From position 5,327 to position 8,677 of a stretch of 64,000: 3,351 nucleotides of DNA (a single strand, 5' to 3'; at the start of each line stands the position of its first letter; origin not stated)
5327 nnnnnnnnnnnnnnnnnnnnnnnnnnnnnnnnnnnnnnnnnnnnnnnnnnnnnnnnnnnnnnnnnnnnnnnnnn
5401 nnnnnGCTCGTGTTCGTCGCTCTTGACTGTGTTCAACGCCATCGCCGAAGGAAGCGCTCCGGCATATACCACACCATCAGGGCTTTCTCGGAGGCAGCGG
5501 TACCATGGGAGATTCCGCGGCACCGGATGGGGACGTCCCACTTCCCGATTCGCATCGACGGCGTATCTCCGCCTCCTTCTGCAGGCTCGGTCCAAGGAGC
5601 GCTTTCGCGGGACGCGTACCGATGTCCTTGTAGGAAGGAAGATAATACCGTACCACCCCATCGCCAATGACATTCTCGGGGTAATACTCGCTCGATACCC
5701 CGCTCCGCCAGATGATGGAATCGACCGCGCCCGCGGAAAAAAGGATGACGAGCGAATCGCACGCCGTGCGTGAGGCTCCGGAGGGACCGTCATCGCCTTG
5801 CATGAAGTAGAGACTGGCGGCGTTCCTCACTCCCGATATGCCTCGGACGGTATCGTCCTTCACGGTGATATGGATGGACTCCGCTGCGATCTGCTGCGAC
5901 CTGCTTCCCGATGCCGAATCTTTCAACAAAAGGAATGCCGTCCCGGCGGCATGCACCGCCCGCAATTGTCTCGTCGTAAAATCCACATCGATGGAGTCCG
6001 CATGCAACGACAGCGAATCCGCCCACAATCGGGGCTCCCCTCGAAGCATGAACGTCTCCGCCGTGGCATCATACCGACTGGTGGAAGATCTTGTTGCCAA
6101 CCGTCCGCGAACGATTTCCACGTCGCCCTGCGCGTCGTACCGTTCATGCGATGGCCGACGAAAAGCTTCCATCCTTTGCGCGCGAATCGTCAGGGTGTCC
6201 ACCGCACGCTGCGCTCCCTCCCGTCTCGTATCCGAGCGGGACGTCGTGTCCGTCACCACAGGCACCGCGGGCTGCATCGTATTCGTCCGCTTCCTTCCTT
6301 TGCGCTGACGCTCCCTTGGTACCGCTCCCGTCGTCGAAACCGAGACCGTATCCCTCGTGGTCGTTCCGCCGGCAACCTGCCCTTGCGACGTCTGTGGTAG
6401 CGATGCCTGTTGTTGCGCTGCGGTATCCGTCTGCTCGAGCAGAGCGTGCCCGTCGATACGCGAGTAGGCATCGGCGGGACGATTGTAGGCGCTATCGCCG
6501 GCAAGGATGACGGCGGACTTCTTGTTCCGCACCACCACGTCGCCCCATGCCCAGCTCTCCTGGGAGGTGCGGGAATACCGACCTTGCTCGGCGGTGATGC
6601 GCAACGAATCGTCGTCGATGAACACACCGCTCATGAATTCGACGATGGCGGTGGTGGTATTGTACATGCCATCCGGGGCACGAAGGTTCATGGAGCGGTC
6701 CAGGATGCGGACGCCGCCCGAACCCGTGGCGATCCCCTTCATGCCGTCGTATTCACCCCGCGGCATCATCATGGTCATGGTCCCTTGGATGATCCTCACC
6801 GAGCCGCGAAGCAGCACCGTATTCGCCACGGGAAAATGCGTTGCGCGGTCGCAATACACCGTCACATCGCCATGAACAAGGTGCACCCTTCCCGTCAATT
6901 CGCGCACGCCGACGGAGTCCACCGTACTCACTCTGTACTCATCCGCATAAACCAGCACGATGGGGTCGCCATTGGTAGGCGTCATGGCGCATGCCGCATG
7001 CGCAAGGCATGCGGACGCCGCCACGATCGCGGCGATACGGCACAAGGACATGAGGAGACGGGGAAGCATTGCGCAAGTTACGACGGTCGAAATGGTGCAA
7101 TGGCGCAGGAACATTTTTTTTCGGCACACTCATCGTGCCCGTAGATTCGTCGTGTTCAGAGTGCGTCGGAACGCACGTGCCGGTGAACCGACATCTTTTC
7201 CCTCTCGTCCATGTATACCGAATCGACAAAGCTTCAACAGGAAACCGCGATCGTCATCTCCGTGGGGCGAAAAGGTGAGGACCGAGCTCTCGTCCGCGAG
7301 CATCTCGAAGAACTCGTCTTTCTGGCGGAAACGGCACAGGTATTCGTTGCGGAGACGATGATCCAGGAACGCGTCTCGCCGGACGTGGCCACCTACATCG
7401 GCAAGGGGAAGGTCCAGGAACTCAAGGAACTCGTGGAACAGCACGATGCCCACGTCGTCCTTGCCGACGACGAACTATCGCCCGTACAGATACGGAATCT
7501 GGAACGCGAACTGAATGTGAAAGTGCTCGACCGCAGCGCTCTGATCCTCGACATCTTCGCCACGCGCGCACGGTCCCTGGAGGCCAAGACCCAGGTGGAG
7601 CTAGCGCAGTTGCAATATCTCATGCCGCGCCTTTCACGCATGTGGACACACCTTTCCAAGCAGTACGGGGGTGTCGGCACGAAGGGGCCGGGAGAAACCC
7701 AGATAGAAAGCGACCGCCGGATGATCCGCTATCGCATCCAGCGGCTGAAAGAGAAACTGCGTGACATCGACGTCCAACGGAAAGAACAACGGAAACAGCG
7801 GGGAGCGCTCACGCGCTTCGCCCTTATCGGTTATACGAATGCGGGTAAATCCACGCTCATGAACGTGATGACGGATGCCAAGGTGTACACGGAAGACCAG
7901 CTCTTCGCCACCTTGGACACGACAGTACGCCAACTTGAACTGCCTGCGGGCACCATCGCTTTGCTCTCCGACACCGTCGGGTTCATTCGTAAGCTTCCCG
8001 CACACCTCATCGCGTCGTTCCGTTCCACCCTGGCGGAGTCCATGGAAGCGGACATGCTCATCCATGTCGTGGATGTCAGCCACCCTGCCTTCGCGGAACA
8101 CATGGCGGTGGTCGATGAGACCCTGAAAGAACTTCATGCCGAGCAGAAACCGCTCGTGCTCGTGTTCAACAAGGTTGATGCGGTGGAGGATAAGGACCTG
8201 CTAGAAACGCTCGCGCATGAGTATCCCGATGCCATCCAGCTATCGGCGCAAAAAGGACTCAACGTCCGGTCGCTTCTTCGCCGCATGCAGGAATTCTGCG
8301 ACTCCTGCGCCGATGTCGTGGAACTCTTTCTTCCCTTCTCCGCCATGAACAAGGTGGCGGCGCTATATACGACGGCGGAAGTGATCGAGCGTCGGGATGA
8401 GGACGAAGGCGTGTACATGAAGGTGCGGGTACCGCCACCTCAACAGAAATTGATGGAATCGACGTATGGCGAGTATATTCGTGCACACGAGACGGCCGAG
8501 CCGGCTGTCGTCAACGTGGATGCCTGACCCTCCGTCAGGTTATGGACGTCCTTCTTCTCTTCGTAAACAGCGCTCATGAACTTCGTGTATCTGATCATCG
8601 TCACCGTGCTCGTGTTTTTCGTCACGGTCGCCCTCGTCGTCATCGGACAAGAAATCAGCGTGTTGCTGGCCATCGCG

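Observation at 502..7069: OstA/LptA-like protein, giant T9SS cargo A and a beta-barrel OMP arranged as one minus-strand operon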

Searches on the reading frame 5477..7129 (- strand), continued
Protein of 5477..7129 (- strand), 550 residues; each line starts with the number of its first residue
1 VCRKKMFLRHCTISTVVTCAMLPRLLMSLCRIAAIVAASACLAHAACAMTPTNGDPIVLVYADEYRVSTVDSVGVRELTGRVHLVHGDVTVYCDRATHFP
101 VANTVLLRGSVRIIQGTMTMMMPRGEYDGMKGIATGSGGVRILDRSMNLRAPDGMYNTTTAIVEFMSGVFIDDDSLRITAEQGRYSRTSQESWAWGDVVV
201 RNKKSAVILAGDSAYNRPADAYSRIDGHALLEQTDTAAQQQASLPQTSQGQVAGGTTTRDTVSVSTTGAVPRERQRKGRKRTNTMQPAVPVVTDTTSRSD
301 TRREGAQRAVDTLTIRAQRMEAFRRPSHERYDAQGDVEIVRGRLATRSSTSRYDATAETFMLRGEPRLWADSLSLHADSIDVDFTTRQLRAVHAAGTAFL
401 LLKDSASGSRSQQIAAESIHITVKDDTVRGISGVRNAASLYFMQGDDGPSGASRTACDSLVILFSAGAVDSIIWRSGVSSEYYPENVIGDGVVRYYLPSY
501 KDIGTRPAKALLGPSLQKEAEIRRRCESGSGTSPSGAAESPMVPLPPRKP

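Call 66: search_solved_structures(query=A4, max_evalue=1)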
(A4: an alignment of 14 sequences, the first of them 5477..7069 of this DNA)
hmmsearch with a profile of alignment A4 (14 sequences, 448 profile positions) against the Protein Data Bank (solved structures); distinct sequences matched with E-value up to 1: 15.
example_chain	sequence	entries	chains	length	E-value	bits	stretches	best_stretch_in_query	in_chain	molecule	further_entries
8onu_A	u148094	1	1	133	5.5e-06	28.2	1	125-162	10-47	Lipopolysaccharide export system protein LptA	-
8h1r_A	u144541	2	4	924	0.00017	23.3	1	49-112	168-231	LPS-assembly protein LptD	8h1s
7zax_A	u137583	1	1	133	0.00019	23.2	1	133-218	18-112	Lipopolysaccharide export system protein LptA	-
4uu4_A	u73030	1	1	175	0.0022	19.6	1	76-114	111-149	PERIPLASMIC LIPOPOLYSACCHARIDE TRANSPORT PROTEIN LPTH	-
8gaj_A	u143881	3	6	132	0.0026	19.4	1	127-217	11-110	Lipopolysaccharide export system protein LptA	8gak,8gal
2r19_A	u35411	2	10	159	0.003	19.2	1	127-217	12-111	Protein yhbN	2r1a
7qs6_A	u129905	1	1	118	0.0057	18.3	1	126-215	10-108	Lipopolysaccharide export system protein LptA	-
6gd5_A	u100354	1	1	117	0.0057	18.3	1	126-215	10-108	Lipopolysaccharide export system protein LptA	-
8bss_A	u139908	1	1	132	0.036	15.7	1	123-220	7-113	Lipopolysaccharide export system protein LptA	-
7zed_A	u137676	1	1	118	0.088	14.4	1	123-217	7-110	Lipopolysaccharide export system protein LptA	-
21ou_A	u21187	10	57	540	0.46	12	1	342-388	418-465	Reverse transcriptase domain-containing protein | UG15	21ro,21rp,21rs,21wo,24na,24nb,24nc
9luj_A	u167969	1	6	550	0.47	12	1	342-388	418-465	Reverse transcriptase domain-containing protein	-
9vdv_A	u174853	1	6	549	0.47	12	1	342-388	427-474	Reverse transcriptase domain-containing protein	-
9ltm_A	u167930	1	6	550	0.47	12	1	342-388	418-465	Reverse transcriptase domain-containing protein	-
9vdo_A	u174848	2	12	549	0.47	12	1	342-388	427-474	Reverse transcriptase domain-containing protein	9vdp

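Call 75: predict_structure(alignment_id=A6)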
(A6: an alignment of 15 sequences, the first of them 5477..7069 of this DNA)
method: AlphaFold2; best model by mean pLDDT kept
length: 530 residues; sequences in the alignment: 15
mean_pLDDT: 78.6   pTM: 0.71
mean pLDDT of the five models: 78.6, 76.9, 76.7, 76.7, 76.6
residues with pLDDT >= 90: 293; 70-90: 100; 50-70: 36; < 50: 101
segments of 3 or more residues with pLDDT < 50: 23-32, 218-288, 512-530
pLDDT, mean of each block of 10 residues (from residue 1): 68 66 41 76 92 90 96 97 95 96 96 95 94 95 94 94 95 96 93 95 96 69 31 27 28 36 35 30 42 95 91 97 94 95 95 92 91 95 74 93 89 93 69 89 87 90 68 69 87 92 87 38 34
secondary structure, 60 per line:
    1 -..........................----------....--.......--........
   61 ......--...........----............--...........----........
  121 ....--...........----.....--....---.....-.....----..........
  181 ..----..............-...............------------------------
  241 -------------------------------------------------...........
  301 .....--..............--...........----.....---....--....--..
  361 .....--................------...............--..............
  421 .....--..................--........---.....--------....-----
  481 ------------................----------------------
elements in order: H2-27 E38-41 E44-50 E53-66 E69-79 E84-95 E98-108 E113-124 E127-137 E142-146 E149-152 E156-160 E162-166 E171-182 E187-197 E202-216 E290-305 E308-321 E324-334 E339-343 E347-350 E353-356 E359-365 E368-383 E390-404 E407-425 E428-445 E448-455 E459-463 H472-475 H493-508

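Call 86: list_cluster_members(proteins=[L100:612-1373:+, L103:430-1218:+, L105:618-1358:+, L095:10228-11079:+, L095:5053-5865:+, L095:6360-7334:+, L095:2890-4023:+, L083:5468-6316:-, L095:203-1489:+, L095:4020-5060:+])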
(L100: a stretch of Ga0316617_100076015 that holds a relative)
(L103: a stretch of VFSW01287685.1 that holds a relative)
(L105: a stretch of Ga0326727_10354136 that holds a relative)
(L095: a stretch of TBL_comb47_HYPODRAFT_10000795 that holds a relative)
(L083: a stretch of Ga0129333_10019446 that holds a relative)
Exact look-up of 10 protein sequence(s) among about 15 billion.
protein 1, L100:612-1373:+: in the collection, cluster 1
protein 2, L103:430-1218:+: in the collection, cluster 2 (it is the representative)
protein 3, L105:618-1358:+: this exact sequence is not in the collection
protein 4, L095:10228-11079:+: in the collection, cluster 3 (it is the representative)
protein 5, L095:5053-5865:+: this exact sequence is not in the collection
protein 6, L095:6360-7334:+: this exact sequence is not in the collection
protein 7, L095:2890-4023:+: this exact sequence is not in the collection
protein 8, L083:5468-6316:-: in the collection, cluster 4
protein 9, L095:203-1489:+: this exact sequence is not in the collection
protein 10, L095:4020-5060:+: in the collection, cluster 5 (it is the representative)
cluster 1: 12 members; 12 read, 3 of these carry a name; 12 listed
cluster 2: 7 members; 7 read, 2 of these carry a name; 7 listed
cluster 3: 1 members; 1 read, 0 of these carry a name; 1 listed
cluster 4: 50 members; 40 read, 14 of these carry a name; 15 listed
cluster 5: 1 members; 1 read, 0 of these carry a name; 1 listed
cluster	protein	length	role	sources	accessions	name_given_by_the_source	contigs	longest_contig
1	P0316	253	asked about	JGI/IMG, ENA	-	-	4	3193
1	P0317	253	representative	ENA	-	-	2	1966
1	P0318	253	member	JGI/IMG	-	lipopolysaccharide export system ATP-binding protein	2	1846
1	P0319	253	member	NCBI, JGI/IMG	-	lipopolysaccharide export system ATP-binding protein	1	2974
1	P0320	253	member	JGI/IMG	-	lipopolysaccharide export system ATP-binding protein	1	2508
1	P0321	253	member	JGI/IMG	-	-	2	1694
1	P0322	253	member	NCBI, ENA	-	-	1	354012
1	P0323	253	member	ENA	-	-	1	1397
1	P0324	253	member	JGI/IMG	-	-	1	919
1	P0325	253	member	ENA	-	-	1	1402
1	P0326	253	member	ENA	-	-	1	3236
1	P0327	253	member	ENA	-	-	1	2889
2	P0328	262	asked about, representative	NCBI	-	-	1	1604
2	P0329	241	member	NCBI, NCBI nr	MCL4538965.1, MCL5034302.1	MAG: LPS export ABC transporter ATP-binding protein [Bacteroidetes bacterium] | LPS export ABC transporter ATP-binding protein [Bacteroidota bacterium]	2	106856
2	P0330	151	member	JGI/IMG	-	lipopolysaccharide export system ATP-binding protein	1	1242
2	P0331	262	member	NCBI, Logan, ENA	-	-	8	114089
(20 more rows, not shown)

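Call 93: find_encoding_contigs(protein=P0331, flank=6000, max_places=3)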
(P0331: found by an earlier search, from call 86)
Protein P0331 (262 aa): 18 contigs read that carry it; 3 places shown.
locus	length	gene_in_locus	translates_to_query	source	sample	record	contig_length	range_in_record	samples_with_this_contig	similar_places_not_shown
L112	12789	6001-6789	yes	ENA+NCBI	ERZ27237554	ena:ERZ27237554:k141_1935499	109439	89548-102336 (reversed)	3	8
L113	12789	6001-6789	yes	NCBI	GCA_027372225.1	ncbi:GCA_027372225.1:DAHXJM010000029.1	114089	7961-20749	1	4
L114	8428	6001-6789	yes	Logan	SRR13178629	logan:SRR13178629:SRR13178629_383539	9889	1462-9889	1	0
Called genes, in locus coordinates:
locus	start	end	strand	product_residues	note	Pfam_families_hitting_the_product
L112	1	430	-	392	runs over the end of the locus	-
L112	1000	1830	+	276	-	PF00793:DAHP_synth_1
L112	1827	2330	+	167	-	PF00702:Hydrolase (faint), PF08282:Hydrolase_3 (weak)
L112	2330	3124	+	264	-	-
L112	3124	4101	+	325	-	PF13580:SIS_2 (faint), PF01380:SIS, PF00571:CBS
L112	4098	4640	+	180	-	PF06835:LptC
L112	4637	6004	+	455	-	PF13100:OstA_2, PF03968:LptD_N (faint), PF06835:LptC (weak)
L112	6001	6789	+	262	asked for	PF00005:ABC_tran, PF13304:AAA_21 (faint)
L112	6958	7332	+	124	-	PF05973:Gp49 (weak)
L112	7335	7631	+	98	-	-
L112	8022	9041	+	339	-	PF18152:DAHP_snth_FXD, PF00793:DAHP_synth_1, PF03102:NeuB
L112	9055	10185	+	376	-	PF02558:ApbA (weak), PF03446:NAD_binding_2, PF03807:F420_oxidored, PF02153:PDH_N, PF20463:PDH_C, PF01842:ACT, PF22629:ACT_AHAS_ss (weak)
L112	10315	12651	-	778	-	PF13482:RNase_H_2 (faint), PF03104:DNA_pol_B_exo1, PF00136:DNA_pol_B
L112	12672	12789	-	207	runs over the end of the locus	PF00485:PRK, PF01121:CoaE (faint), PF13238:AAA_18, PF13207:AAA_17 (faint)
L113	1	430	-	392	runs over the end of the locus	-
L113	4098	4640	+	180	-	PF06835:LptC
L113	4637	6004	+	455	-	PF13100:OstA_2, PF03968:LptD_N (faint), PF06835:LptC (weak)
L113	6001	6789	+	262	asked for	PF00005:ABC_tran, PF13304:AAA_21 (faint)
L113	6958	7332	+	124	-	PF05973:Gp49 (weak)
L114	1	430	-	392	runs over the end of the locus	-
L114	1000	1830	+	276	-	PF00793:DAHP_synth_1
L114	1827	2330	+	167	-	PF00702:Hydrolase (faint), PF08282:Hydrolase_3 (weak)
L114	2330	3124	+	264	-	-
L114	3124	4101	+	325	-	PF13580:SIS_2 (faint), PF01380:SIS, PF00571:CBS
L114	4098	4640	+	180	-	PF06835:LptC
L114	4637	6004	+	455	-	PF13100:OstA_2, PF03968:LptD_N (faint), PF06835:LptC (weak)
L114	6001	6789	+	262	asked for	PF00005:ABC_tran, PF13304:AAA_21 (faint)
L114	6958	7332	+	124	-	PF05973:Gp49 (weak)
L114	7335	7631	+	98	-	-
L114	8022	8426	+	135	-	?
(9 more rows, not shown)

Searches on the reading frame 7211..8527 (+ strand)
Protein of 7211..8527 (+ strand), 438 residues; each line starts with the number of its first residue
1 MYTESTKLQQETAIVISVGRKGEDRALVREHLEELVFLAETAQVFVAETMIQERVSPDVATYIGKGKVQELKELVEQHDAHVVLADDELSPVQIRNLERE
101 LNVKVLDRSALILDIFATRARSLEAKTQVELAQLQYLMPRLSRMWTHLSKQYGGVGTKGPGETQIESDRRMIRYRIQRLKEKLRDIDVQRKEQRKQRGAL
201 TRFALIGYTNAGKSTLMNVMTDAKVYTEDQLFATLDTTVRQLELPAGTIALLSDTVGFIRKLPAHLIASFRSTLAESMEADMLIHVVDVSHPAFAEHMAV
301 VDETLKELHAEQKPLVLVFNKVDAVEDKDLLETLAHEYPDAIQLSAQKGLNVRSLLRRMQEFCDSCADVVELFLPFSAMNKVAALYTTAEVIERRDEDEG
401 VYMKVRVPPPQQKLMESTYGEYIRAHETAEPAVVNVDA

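Call 6: search_protein_families(library=ncbifam, proteins=[window:7211-8527:+], max_evalue=10)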
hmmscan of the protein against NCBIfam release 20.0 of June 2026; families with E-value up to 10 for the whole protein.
window:7211-8527:+ (438 aa): 26 families (the best 25 are shown)
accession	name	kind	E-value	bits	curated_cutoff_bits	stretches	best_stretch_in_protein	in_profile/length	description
TIGR03156.1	GTP_HflX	equivalog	4.7e-137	456.6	216.75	1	13-361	2-349/351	GTPase HflX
NF008280.0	PRK11058.1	equivalog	2.1e-100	336.5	441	1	29-408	24-407/426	ribosome rescue GTPase HflX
TIGR03594.1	GTPase_EngA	equivalog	1.6e-16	60.4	306.7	1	197-367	172-350/432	ribosome biogenesis GTPase Der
NF000908.1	PRK00089.1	equivalog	2.7e-16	59.7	237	1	203-363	6-167/291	GTPase Era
TIGR00450.1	mnmE_trmE_thdF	equivalog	1.6e-14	53.9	252.6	1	167-366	177-370/446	tRNA uridine-5-carboxymethylaminomethyl(34) synthesis GTPase MnmE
NF008956.1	PRK12299.1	equivalog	1.5e-13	50.5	300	1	201-363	159-325/327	GTPase ObgE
TIGR02729.1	Obg_CgtA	equivalog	3.1e-13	49.4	280.25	1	200-362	157-327/329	Obg family GTPase CgtA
TIGR03918.1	GTP_HydF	equivalog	3.2e-13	49.3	325.55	1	196-363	3-167/392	[FeFe] hydrogenase H-cluster maturation GTPase HydF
NF003661.0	PRK05291.1-3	equivalog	1.5e-12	47.6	380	1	168-398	185-405/448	tRNA uridine-5-carboxymethylaminomethyl(34) synthesis GTPase MnmE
NF008955.0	PRK12297.1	equivalog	1.6e-12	47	406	1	200-369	159-334/429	GTPase ObgE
TIGR00231.1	small_GTP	domain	9.9e-11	41.7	42.5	1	204-355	7-158/164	GTP-binding protein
TIGR03596.1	GTPase_YlqF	equivalog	3.9e-10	39.6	208.2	2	175-226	90-144/276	ribosome biogenesis GTPase YlqF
NF007071.0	PRK09518.1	equivalog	2e-09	36.5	953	1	191-364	262-615/706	bifunctional cytidylate kinase/GTPase Der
NF002828.0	PRK03003.1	equivalog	5.2e-09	35.2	631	1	189-361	203-381/477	ribosome biogenesis GTPase Der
NF007171.0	PRK09602.1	subfamily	5.7e-09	35.3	387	2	202-238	4-40/397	YchF-related putative GTPase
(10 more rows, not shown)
